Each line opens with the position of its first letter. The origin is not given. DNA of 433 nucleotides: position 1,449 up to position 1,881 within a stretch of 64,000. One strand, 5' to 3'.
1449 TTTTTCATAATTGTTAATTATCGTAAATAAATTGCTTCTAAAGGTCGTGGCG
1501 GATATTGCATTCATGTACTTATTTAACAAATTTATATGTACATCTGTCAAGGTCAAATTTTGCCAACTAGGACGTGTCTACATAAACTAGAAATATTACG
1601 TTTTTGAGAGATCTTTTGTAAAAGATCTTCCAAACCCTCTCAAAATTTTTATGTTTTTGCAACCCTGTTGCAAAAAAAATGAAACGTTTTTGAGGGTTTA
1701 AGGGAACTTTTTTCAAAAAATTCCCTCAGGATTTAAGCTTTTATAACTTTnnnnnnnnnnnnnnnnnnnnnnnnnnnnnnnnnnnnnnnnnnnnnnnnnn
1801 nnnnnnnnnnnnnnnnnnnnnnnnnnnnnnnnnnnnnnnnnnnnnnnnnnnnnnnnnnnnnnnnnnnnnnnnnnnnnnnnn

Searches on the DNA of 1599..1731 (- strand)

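Call 44: build_rna_model(alignment_id=A2, structure=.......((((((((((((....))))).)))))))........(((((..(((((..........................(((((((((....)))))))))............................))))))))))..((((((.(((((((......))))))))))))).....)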
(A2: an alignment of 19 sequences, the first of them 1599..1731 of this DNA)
Model R1 built from alignment A2 (19 sequences, 182 columns); structure: as given.
model positions 133; base pairs 44; branch points 2; effective number of sequences 1.38; information 0.59 bits per position. Calibrated on 0.2 Mb of random sequence (short: E-values are rough).
structure used (alignment columns):
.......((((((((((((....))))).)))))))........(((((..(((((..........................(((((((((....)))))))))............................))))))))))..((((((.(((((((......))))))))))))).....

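Call 45: search_with_rna_model(model_id=R1, source=window, max_evalue=1, filters=off)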
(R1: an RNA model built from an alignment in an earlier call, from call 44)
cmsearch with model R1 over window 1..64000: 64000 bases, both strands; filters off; matches with E-value up to 1: 25.
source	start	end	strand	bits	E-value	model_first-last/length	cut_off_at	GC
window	11085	11215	+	142.4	2.7e-24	1-133/133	no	0.3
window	40464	40595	-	131.6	2.6e-22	1-133/133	no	0.29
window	1599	1730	-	125.1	4.1e-21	1-133/133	no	0.33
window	16267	16395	+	118.7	5.9e-20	1-133/133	no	0.29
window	37989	38138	+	113.1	6.2e-19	1-133/133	no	0.4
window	60302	60437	+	113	6.4e-19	1-133/133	no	0.3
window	11083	11211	-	97.5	4.4e-16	1-133/133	no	0.29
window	6568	6715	+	97.2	5.1e-16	1-133/133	no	0.37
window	1602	1733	+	87.7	2.8e-14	1-133/133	no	0.31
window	40467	40598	+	85.9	6e-14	1-133/133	no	0.3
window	16265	16392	-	83.4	1.7e-13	1-133/133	no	0.3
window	37987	38134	-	76.8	2.8e-12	1-133/133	no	0.4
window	60300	60435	-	76.6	3e-12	1-133/133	no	0.3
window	6564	6713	-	69.7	5.5e-11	1-133/133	no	0.36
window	26679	26805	-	65.1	3.9e-10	1-133/133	no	0.31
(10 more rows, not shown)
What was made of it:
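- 1570..1771 (-): Full-length (long-form) copy of 202 nt. Outer TIRs are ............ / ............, with TA at 1568-1569 and 1772-1773. The core is 1599-1730. The rsmE-like gene (1751-2515) reads 21 nt into the left arm and ends ...LECVYRR*. The core scores 125 bits (call 45).
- Checked: 46408-46466, 54568-54598 and 57761-57850 are weak but detectable: 22-23.5 bits, E = 0.016-0.03 (call 45).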

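Call 46: search_with_rna_model(model_id=R1, sources=[L001, L002, L003, L004, L005, L006, L007, L008, L009, L010, L011, L012, L013, L014, L015, L016, L017, L018, L019, L020, L021, L022, L023, L024, L025, L026, L027, L028, L029, L030, L031, L032, L033, L034, L035, L036, L037, L038, L039, L040, L041, L042, L043, L044, L045, L046, L047, L048, L049, L050, L051, L052, L053, L054, L055, L056, L057, L058, L059, L060, L061, L062, L063, L064, L065, L066, L067, L068, L069, L070, L071, L072, L073, L074, L075, L076, L077, L078, L079, L080, L081, L082, L083, L084, L085, L086, L087, L088, L089, L092, L093, L094, L095, L096, L097, L098, L099, L100, L101], max_evalue=0.1)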
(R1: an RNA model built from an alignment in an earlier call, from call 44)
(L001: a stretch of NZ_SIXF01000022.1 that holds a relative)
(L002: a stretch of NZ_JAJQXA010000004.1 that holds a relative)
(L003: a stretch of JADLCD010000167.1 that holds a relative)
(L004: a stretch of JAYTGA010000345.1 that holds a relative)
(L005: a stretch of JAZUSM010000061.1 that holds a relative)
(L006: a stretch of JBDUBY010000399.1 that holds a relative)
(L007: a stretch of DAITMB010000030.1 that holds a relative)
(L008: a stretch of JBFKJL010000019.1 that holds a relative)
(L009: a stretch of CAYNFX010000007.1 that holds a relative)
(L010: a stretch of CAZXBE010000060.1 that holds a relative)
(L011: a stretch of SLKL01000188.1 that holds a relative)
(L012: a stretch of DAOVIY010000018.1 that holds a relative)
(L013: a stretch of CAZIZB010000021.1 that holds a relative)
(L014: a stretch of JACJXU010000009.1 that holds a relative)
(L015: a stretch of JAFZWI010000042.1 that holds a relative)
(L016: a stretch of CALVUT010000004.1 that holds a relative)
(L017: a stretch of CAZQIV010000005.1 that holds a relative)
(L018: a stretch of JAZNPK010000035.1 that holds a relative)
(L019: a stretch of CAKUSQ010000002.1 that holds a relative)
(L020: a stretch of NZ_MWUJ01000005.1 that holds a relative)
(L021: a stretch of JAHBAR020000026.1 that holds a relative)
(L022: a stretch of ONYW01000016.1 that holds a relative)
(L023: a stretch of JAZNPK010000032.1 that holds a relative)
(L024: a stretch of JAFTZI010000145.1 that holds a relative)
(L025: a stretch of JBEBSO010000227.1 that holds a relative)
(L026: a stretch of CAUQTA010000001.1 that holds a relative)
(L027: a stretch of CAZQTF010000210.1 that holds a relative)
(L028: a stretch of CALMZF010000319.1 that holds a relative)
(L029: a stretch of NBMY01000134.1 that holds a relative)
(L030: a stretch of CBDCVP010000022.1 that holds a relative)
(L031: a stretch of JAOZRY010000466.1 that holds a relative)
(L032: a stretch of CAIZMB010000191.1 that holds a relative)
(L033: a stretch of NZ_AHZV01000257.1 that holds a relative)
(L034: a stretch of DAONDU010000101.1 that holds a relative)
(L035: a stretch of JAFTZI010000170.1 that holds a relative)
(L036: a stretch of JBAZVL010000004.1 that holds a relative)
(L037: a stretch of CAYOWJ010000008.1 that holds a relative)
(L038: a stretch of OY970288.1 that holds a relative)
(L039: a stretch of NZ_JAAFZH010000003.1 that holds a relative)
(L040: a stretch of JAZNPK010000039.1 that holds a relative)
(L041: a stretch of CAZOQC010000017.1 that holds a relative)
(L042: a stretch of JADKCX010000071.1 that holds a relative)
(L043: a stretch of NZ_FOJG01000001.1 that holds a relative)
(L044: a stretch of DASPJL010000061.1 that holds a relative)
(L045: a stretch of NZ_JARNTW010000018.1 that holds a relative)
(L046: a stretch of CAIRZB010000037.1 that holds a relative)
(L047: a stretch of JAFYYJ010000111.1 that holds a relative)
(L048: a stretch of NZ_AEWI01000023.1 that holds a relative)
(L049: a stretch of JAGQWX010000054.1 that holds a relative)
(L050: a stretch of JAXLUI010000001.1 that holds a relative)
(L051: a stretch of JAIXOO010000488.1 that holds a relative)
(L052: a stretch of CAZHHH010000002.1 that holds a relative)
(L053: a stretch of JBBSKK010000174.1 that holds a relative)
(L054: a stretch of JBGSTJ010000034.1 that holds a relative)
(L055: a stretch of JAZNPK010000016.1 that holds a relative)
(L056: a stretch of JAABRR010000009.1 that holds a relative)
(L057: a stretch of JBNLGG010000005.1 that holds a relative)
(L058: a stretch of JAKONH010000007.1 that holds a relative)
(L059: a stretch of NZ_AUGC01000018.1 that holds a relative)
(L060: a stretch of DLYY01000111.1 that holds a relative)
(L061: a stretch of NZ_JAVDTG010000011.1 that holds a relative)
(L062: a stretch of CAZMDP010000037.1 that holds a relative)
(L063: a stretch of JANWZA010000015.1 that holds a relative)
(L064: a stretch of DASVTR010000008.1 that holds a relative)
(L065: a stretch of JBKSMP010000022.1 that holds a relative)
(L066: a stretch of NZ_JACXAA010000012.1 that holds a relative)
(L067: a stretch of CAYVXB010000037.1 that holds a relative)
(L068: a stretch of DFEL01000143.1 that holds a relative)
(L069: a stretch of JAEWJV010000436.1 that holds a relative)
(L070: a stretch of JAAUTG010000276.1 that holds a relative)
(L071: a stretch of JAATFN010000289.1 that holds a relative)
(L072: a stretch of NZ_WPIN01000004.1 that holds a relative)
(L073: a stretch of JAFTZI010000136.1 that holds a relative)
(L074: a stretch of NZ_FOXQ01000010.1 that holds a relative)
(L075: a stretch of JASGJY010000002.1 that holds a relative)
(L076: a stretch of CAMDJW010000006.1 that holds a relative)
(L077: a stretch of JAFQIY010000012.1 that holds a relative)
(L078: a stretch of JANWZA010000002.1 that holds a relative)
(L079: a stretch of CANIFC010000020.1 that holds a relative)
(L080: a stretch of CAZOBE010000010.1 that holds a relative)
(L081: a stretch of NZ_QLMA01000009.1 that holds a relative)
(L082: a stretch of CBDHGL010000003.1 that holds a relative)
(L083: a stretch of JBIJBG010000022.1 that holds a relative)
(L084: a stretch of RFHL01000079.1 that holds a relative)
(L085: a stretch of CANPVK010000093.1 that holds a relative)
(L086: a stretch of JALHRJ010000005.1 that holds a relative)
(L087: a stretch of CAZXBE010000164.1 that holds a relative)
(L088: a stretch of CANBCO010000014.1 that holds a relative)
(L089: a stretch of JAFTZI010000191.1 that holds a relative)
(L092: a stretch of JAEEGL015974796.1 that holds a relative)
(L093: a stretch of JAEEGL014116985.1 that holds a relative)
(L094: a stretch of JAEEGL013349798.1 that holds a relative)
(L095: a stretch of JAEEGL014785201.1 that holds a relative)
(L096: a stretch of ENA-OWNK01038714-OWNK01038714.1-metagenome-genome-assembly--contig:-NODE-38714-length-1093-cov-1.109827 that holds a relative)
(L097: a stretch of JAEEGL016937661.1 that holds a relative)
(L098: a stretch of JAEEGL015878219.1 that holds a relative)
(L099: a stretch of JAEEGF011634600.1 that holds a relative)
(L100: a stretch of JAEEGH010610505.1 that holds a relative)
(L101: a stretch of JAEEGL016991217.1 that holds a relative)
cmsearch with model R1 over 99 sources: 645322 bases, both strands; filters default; matches with E-value up to 0.1: 68.
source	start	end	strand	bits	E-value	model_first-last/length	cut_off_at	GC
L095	751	882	-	147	3.9e-24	1-133/133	no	0.32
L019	2615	2747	-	143.5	1.8e-23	1-133/133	no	0.3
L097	813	943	-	143.1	2e-23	1-133/133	no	0.28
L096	546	695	+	141.6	3.9e-23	1-133/133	no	0.37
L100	955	1084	+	139.8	8.1e-23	1-133/133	no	0.3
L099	336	466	+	139.2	1e-22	1-133/133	no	0.28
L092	825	956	+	136.5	3.3e-22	1-133/133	no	0.31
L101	961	1091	-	125.8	3e-20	1-133/133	no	0.32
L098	230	378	-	124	6.3e-20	1-133/133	no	0.39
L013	2908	3041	+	124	6.4e-20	1-133/133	no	0.28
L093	855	1004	+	122.7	1.1e-19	1-133/133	no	0.38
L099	333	463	-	100.2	1.5e-15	1-133/133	no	0.29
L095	754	885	+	98.2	3.4e-15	1-133/133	no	0.3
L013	2905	3038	-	95.1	1.2e-14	1-133/133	no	0.27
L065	4183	4322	-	92.2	4.3e-14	1-133/133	no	0.26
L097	816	945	+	90.3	9.4e-14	1-133/133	no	0.28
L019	2618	2749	+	89.7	1.2e-13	1-133/133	no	0.31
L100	953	1081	-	87.9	2.6e-13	1-133/133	no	0.29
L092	823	952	-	85.9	5.9e-13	1-133/133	no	0.32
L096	544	692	-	83.4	1.7e-12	1-133/133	no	0.38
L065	4186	4325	+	77.8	1.9e-11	1-133/133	no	0.26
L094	851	995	-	75.2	5.5e-11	1-133/133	no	0.28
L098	233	381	+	74.2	8.2e-11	1-133/133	no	0.38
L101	964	1093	+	74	9.1e-11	1-133/133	no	0.32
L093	852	1001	-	71.6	2.5e-10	1-133/133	no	0.38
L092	1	124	+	60.8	2.4e-08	18-133/133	5'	0.37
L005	498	660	+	51.1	1.4e-06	1-133/133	no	0.43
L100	15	148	+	47.9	5.5e-06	1-133/133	no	0.39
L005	497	658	-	47.8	5.7e-06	1-133/133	no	0.42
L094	854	957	+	47.1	7.6e-06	1-133/133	no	0.26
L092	1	121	-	45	1.8e-05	1-114/133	3'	0.36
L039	2113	2213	+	35.1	0.0012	1-133/133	no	0.37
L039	2136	2185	-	34.4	0.0016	41-90/133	no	0.32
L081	3944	4006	+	33.5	0.0024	33-95/133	no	0.24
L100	109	257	-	32.6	0.0034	1-133/133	no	0.32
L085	1634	1755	+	31.5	0.0056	1-133/133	no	0.32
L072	4740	4793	+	29.8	0.011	39-92/133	no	0.26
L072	4743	4792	-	29.6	0.012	41-90/133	no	0.28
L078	3596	3703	-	29.4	0.013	1-133/133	no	0.24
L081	3954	4000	-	29.4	0.013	42-90/133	no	0.19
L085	1653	1751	-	28.8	0.017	1-133/133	no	0.31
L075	3254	3298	-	28.7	0.018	43-89/133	no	0.18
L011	2828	2877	+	28.5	0.019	40-91/133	no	0.26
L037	5302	5428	+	28.3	0.021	1-133/133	no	0.31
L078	3634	3680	+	28.2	0.022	43-89/133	no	0.21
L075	3254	3298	+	28.1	0.023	43-89/133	no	0.18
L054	7538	7575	+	27.8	0.026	48-85/133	no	0.24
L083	1298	1355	+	27.7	0.027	40-91/133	no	0.26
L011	2825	2881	-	27.7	0.027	38-93/133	no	0.26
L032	1841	1977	-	27.5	0.029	1-133/133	no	0.31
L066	4864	4904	+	26.8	0.039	46-86/133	no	0.2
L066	4864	4904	-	26.5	0.045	46-86/133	no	0.2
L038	2204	2325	-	26.5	0.046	1-133/133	no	0.31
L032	1874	1925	+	26.3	0.05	40-91/133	no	0.19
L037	5301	5406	-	26.1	0.053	1-133/133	no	0.29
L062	4987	5021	-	26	0.057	51-85/133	no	0.2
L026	7794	7902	+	25.9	0.058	1-133/133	no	0.31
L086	6311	6348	+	25.9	0.058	48-85/133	no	0.24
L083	1305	1354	-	25.8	0.062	43-89/133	no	0.24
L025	4961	5078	+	25.5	0.067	1-133/133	no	0.31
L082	6548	6662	-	25.5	0.068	1-133/133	no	0.32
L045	4397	4433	+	25.3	0.075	49-85/133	no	0.22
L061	74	110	-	25.2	0.078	49-85/133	no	0.22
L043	3175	3224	+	25.1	0.08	41-90/133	no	0.26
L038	2195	2328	+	24.9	0.088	1-133/133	no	0.31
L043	3167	3230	-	24.8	0.094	36-95/133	no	0.3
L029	3714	3752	+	24.8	0.094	47-85/133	no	0.28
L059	2615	2657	-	24.7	0.098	45-87/133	no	0.23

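Call 52: search_with_rna_model(model_id=R1, sources=[L102, L103, L104, L105, L106, L107, L090, L091], max_evalue=0.05)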
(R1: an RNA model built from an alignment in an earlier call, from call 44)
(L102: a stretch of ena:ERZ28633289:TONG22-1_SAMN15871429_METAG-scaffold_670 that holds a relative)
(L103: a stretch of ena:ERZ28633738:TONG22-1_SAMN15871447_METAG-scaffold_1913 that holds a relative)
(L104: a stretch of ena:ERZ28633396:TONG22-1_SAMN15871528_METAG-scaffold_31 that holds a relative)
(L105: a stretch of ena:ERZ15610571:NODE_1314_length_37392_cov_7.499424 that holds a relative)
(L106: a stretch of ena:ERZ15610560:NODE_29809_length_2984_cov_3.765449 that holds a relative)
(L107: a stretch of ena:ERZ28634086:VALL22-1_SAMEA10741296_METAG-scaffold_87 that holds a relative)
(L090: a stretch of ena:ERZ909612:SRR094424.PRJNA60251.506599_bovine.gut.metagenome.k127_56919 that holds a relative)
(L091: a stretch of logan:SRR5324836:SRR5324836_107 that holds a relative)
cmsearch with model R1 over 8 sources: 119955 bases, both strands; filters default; matches with E-value up to 0.05: 19.
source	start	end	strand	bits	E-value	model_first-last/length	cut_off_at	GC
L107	4207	4338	+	130.9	6.5e-22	1-133/133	no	0.27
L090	11332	11467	+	113.1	1.2e-18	1-133/133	no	0.3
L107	4204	4335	-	100.3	2.6e-16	1-133/133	no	0.26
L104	19186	19278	+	87.7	5.4e-14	1-133/133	no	0.32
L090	11330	11465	-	76.6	5.7e-12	1-133/133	no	0.3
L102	16241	16360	+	70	9.1e-11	1-133/133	no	0.3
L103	7762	7881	+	70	9.1e-11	1-133/133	no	0.3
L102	16244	16357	-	53.3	1.1e-07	1-133/133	no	0.31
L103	7765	7878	-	53.3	1.1e-07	1-133/133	no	0.31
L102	9826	9938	+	33.2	0.00049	1-133/133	no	0.34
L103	1347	1459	+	33.2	0.00049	1-133/133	no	0.34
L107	6928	6986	-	28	0.0044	36-95/133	no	0.27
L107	6918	7026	+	25.9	0.011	1-133/133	no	0.26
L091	5946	5972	+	25.5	0.013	1-27/133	3'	0.22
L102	9899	9974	-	23.8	0.027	1-133/133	no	0.34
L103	1420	1495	-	23.8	0.027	1-133/133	no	0.34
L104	19239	19361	-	23.2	0.033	1-133/133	no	0.39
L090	5594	5700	-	22.5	0.045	1-133/133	no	0.33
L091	208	314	-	22.5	0.045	1-133/133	no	0.33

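Call 61: search_with_rna_model(model_id=R1, sources=[L108, L109, L110], max_evalue=0.05)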
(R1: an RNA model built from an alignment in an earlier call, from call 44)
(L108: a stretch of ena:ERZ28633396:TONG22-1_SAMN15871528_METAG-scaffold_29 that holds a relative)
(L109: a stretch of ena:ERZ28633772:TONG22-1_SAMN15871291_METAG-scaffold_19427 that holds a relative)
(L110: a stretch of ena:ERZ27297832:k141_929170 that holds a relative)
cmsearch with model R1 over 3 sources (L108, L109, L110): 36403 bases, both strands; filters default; matches with E-value up to 0.05: 4.
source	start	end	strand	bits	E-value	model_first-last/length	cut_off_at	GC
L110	5755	5887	-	132.7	9.1e-23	1-133/133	no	0.34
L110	5758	5890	+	87.7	1.6e-14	1-133/133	no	0.32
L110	10956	11017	-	32.8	0.00018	1-133/133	no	0.35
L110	10983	11093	+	20.6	0.03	1-133/133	no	0.32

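Call 79: search_with_rna_model(model_id=R1, sources=[L111, L112, L113], max_evalue=0.05)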
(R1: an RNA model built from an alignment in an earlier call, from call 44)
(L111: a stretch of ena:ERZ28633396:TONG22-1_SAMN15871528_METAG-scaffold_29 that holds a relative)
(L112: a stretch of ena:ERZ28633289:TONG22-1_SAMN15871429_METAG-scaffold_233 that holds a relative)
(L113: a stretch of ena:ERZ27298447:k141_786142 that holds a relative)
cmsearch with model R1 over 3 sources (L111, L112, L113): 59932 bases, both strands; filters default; matches with E-value up to 0.05: 1.
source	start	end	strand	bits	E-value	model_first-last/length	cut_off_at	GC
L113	7316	7422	+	25.3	0.0069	1-133/133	no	0.33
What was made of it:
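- About 169 kb of relatives have 4 (calls 45, 52, 61, 79).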
